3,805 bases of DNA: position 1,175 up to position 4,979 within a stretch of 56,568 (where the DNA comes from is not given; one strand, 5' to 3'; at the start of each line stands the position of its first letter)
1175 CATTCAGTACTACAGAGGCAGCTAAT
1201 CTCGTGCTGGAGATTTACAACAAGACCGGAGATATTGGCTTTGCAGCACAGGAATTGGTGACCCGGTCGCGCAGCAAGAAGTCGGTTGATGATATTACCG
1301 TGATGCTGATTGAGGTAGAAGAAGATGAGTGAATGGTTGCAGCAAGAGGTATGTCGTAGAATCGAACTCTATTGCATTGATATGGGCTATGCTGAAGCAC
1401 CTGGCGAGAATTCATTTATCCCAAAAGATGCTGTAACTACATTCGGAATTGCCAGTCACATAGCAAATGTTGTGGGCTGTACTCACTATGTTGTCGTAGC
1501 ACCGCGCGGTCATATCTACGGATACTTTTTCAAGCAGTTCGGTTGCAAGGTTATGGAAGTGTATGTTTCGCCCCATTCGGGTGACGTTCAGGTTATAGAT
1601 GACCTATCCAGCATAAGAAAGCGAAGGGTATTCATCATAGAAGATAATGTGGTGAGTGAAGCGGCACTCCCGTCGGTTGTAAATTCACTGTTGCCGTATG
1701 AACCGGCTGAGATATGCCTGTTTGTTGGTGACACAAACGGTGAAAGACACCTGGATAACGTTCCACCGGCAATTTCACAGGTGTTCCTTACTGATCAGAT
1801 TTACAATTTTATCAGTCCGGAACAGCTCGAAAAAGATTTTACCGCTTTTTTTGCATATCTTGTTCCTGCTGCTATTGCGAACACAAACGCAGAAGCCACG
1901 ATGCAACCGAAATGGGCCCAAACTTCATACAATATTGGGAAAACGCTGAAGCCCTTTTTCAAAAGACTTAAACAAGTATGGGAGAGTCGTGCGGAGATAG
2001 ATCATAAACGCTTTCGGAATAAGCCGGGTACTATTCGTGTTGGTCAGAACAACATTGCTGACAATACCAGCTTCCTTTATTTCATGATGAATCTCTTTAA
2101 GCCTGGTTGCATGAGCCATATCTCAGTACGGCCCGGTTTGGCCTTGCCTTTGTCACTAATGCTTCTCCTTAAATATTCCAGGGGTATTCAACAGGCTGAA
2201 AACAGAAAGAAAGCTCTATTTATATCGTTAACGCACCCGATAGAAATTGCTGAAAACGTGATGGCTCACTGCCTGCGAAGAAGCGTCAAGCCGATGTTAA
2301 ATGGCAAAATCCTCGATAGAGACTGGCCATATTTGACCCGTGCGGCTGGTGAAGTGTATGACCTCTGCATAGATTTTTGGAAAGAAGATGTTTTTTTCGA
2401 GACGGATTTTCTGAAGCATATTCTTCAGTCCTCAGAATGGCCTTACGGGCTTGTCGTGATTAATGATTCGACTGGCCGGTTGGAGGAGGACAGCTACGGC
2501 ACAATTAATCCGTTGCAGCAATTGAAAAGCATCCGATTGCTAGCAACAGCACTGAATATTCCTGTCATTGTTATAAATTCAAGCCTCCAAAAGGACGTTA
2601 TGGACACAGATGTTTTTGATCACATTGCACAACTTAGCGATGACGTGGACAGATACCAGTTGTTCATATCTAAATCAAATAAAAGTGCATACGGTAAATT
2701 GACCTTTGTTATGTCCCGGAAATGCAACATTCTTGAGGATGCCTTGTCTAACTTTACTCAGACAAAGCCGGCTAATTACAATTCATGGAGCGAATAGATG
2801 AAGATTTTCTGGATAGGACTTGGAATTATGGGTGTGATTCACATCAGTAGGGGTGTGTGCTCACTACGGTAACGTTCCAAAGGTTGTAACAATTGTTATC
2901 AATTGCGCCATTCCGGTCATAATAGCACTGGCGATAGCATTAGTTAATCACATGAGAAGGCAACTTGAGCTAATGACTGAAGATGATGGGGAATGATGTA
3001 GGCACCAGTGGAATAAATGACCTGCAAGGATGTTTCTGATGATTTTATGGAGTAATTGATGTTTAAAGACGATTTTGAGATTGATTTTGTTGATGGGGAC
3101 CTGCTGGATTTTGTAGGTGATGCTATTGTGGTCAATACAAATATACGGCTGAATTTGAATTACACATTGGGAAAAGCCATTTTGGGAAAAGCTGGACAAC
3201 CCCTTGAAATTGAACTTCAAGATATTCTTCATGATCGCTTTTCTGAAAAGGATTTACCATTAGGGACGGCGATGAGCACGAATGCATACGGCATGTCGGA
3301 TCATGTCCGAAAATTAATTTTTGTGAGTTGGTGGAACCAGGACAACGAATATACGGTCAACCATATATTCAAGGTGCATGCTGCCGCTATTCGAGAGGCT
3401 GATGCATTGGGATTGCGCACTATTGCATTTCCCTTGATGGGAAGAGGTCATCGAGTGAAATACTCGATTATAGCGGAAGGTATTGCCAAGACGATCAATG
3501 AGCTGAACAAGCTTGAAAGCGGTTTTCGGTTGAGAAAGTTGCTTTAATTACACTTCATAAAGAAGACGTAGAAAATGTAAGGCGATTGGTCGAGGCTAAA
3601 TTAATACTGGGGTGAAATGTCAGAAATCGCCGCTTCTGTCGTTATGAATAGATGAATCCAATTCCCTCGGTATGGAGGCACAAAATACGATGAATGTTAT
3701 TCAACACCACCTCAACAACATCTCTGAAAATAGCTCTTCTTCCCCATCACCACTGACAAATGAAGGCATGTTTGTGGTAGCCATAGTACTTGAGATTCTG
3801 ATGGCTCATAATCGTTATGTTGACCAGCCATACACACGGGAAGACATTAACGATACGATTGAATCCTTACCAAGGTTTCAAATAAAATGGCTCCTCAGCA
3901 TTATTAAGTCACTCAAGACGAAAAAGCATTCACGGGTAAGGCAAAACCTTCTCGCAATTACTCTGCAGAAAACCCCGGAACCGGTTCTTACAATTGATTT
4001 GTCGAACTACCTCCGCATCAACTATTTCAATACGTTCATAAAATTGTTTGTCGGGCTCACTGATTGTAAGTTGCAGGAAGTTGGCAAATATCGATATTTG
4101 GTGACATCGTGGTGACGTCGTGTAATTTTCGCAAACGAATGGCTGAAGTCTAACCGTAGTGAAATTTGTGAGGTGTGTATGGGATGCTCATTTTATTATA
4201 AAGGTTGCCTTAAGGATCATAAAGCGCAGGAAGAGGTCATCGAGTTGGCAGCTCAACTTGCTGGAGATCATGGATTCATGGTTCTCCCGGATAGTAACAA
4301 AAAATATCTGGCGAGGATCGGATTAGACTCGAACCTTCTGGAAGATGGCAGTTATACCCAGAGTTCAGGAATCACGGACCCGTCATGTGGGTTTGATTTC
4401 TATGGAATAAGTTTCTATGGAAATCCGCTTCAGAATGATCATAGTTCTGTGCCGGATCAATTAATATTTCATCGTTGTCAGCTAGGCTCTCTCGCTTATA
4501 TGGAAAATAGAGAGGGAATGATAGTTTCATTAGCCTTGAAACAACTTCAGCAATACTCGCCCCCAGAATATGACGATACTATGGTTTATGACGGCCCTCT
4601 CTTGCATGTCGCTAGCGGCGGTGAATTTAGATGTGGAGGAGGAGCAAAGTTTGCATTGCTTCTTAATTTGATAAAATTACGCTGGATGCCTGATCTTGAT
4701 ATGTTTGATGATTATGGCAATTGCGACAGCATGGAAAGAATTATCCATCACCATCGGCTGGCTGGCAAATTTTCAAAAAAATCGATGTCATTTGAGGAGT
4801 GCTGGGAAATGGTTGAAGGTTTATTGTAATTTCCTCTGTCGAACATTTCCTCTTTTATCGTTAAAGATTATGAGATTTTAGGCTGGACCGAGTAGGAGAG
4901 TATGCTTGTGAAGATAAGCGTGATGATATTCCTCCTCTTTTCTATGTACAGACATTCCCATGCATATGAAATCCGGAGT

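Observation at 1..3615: ClpP - PP2C - PRTase::P-loop-less RecA/DnaB-like - Macro gene string: candidate undescribed nucleotide/ADP-ribose-centred conflict system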

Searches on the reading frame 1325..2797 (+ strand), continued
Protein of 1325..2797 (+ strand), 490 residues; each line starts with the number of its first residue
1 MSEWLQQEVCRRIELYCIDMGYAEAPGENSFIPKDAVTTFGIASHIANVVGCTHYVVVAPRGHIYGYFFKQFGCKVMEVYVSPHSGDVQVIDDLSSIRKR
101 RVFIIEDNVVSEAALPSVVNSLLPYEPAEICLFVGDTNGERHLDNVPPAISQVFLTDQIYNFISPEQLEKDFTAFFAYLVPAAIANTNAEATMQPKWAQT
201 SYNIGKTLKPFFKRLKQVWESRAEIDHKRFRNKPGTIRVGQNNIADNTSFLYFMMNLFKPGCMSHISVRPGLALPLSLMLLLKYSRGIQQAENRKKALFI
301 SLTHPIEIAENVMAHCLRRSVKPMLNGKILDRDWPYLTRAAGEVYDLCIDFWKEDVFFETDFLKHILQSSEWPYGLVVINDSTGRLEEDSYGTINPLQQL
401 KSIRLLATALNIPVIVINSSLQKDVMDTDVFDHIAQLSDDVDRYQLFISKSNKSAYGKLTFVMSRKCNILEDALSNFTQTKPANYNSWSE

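Call 103: find_encoding_contigs(protein=P0007, flank=10000, max_places=3)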
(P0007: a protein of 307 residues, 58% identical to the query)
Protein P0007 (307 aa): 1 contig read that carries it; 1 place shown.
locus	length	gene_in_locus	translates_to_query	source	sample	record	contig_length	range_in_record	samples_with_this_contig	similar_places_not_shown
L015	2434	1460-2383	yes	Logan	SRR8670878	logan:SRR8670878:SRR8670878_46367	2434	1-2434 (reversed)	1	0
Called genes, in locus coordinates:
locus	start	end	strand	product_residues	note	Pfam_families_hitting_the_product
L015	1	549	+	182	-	?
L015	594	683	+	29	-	-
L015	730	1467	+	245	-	PF00481:PP2C (weak), PF13672:PP2C_2 (weak), PF07228:SpoIIE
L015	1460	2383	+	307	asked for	-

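Call 105: find_encoding_contigs(protein=P0037, flank=10000, max_places=3)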
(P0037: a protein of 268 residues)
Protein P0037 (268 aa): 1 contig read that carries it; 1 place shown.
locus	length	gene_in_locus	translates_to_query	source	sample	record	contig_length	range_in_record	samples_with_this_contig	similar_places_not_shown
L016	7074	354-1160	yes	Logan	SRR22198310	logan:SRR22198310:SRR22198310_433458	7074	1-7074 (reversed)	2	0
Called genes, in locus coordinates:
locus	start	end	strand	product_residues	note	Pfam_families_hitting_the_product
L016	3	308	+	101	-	?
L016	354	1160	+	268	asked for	PF03796:DnaB_C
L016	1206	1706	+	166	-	-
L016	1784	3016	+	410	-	PF00079:Serpin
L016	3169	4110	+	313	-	PF01820:Dala_Dala_lig_N, PF02655:ATP-grasp_3 (weak), PF08443:RimK (weak), PF02786:CPSase_L_D2, PF07478:Dala_Dala_lig_C, PF13535:ATP-grasp_4 (faint)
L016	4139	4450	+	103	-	PF01661:Macro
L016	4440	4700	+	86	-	-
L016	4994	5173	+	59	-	-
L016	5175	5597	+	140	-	PF20274:cREC_REC (weak)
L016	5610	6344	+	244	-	PF00481:PP2C (faint), PF13672:PP2C_2 (weak), PF07228:SpoIIE (weak)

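Call 106: find_encoding_contigs(protein=P0012, flank=10000, max_places=3)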
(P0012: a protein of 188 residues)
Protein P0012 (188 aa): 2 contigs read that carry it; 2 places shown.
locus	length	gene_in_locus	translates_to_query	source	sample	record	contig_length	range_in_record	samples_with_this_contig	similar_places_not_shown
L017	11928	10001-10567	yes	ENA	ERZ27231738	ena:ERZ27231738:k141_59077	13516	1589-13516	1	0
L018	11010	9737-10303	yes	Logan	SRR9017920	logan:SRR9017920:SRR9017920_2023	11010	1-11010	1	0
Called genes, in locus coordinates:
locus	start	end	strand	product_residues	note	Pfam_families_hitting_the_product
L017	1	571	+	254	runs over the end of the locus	PF01553:Acyltransferase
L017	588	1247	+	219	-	PF00702:Hydrolase (weak), PF12710:HAD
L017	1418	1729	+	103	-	-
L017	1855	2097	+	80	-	-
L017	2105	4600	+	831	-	PF13401:AAA_22 (faint), PF01935:DUF87 (weak), PF10412:TrwB_AAD_bind (faint)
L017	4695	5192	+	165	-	-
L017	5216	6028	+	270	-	PF00481:PP2C (weak), PF13672:PP2C_2, PF07228:SpoIIE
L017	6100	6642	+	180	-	PF00293:NUDIX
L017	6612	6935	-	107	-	-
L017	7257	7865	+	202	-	-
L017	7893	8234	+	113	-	-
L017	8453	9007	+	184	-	PF01661:Macro (weak)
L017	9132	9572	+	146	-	PF20274:cREC_REC (weak)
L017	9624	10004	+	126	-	PF00782:DSPc, PF22785:Tc-R-P (weak)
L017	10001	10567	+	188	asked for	PF00156:Pribosyltran (weak)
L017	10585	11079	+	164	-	-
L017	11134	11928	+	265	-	?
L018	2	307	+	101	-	?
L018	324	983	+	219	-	PF00702:Hydrolase (weak), PF12710:HAD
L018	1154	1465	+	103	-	-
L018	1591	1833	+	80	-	-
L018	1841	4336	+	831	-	PF13401:AAA_22 (faint), PF01935:DUF87 (weak), PF10412:TrwB_AAD_bind (faint)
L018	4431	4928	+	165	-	-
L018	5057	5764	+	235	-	PF00481:PP2C (weak), PF13672:PP2C_2, PF07228:SpoIIE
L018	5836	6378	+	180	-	PF00293:NUDIX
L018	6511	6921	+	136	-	-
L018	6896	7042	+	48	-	-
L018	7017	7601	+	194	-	-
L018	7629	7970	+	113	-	-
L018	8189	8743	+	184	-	PF01661:Macro (weak)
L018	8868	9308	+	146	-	PF20274:cREC_REC (weak)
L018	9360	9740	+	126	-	PF00782:DSPc, PF22785:Tc-R-P (weak)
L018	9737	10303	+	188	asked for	PF00156:Pribosyltran (weak)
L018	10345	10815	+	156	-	-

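Call 107: find_encoding_contigs(protein=P0127, flank=10000, max_places=3)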
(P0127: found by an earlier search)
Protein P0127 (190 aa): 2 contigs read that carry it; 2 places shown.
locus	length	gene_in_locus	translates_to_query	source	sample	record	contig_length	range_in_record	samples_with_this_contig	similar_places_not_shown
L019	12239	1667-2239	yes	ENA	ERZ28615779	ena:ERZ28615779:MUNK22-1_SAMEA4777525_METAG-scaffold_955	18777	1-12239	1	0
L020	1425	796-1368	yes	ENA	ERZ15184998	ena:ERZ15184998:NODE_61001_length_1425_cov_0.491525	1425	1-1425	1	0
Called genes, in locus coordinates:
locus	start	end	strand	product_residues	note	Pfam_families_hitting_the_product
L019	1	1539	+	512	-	?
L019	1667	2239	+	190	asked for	-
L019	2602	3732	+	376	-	PF03781:FGE-sulfatase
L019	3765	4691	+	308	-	PF12784:PDDEXK_2, PF27070:HTH_Rpn_C (weak)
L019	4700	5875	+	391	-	PF01820:Dala_Dala_lig_N, PF02786:CPSase_L_D2 (weak), PF02222:ATP-grasp (faint), PF07478:Dala_Dala_lig_C, PF02655:ATP-grasp_3 (faint), PF13535:ATP-grasp_4 (faint)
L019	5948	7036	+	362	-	PF10555:MraY_sig1 (weak), PF00953:Glycos_transf_4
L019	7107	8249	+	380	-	PF01098:FTSW_RODA_SPOVE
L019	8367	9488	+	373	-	PF00365:PFK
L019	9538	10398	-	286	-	PF00248:Aldo_ket_red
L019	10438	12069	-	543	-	PF02366:PMT, PF13231:PMT_2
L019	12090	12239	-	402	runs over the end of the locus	PF12801:Fer4_5, PF13187:Fer4_9 (faint), PF12801:Fer4_5 (weak), PF12838:Fer4_7 (faint), PF13237:Fer4_10 (weak), PF14697:Fer4_21 (weak)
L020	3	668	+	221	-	?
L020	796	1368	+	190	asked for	-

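Call 108: find_encoding_contigs(protein=P0020, flank=10000, max_places=3)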
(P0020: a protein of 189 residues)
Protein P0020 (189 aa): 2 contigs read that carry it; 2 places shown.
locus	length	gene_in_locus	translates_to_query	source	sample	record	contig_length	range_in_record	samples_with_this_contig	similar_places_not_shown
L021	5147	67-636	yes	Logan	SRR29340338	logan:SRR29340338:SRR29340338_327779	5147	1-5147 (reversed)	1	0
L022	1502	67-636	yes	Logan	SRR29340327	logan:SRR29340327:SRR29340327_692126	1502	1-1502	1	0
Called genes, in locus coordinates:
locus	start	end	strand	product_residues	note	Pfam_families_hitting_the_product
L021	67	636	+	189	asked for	PF00156:Pribosyltran (weak)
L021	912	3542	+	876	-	PF07635:PSCyt1, PF07583:PSCyt2, PF07587:PSD1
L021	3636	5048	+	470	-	PF07394:DUF1501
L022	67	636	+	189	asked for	PF00156:Pribosyltran (weak)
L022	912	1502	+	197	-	?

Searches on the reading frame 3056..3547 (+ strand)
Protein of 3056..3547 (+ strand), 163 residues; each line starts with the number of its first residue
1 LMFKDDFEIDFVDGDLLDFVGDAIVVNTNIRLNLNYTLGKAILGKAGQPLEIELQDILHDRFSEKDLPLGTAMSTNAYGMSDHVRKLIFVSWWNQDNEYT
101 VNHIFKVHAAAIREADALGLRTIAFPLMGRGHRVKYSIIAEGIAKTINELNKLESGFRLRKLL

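Call 3: search_protein_families(library=pfam, proteins=[window:3056-3547:+], max_evalue=0.1)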
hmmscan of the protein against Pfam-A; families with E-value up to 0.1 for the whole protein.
window:3056-3547:+ (163 aa): 1 family
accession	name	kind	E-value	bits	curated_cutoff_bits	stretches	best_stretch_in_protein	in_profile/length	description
PF01661.27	Macro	-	5.4e-08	33.2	22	1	28-131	4-105/118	Macro domain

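Call 4: search_protein_families(library=padloc, proteins=[window:3056-3547:+], max_evalue=0.1)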
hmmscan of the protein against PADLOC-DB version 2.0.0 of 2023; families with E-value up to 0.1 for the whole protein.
window:3056-3547:+ (163 aa): 0 families

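Call 31: search_protein_families(library=ncbifam, proteins=[window:3056-3547:+], max_evalue=0.01)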
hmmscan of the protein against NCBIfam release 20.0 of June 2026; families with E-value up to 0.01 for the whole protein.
window:3056-3547:+ (163 aa): 6 families
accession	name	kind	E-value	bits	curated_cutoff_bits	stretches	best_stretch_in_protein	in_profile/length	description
NF001662.0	PRK00431.1-3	equivalog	6.2e-06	26.1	215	1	8-146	4-146/185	[protein ADP-ribosylglutamate] hydrolase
NF001664.0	PRK00431.1-6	equivalog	1.2e-05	24.8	200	1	8-131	3-124/173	O-acetyl-ADP-ribose deacetylase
NF001667.0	PRK00431.2-3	equivalog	0.00011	21.9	252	1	5-150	6-146/182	ADP-ribose-binding protein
NF001666.0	PRK00431.2-2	equivalog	0.0012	18.8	246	1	8-144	2-131/164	ADP-ribose-binding protein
NF001668.0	PRK00431.2-4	equivalog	0.0022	17.3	278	1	3-145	45-182/220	ADP-ribose-binding protein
NF001665.0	PRK00431.2-1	equivalog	0.0041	16.7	315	1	7-148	8-144/177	ADP-ribose-binding protein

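Call 82: search_protein_families(library=phrogs, proteins=[window:3056-3547:+], max_evalue=0.001)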
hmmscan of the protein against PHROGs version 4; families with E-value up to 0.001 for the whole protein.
window:3056-3547:+ (163 aa): 0 families

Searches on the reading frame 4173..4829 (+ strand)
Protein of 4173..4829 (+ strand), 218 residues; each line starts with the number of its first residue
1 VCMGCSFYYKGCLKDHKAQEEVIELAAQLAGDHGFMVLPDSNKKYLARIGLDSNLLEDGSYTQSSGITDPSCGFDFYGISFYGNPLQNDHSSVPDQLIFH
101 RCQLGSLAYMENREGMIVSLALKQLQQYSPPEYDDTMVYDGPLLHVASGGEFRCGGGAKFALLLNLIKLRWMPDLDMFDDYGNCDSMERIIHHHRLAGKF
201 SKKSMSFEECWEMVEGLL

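Call 3: search_protein_families(library=pfam, proteins=[window:4173-4829:+], max_evalue=0.1)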
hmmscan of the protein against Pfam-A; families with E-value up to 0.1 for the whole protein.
window:4173-4829:+ (218 aa): 0 families

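Call 4: search_protein_families(library=padloc, proteins=[window:4173-4829:+], max_evalue=0.1)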
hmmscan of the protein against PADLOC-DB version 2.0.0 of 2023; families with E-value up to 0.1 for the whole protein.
window:4173-4829:+ (218 aa): 0 families

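Call 31: search_protein_families(library=ncbifam, proteins=[window:4173-4829:+], max_evalue=0.01)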
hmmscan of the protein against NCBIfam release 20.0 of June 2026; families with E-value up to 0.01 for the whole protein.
window:4173-4829:+ (218 aa): 0 families

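Call 82: search_protein_families(library=phrogs, proteins=[window:4173-4829:+], max_evalue=0.001)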
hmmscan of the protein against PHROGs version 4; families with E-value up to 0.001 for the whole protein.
window:4173-4829:+ (218 aa): 0 families

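Call 93: search_solved_structures(query=window:4173-4826:+, max_evalue=1)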
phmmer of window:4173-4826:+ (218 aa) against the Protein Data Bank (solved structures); distinct sequences matched with E-value up to 1: 0.
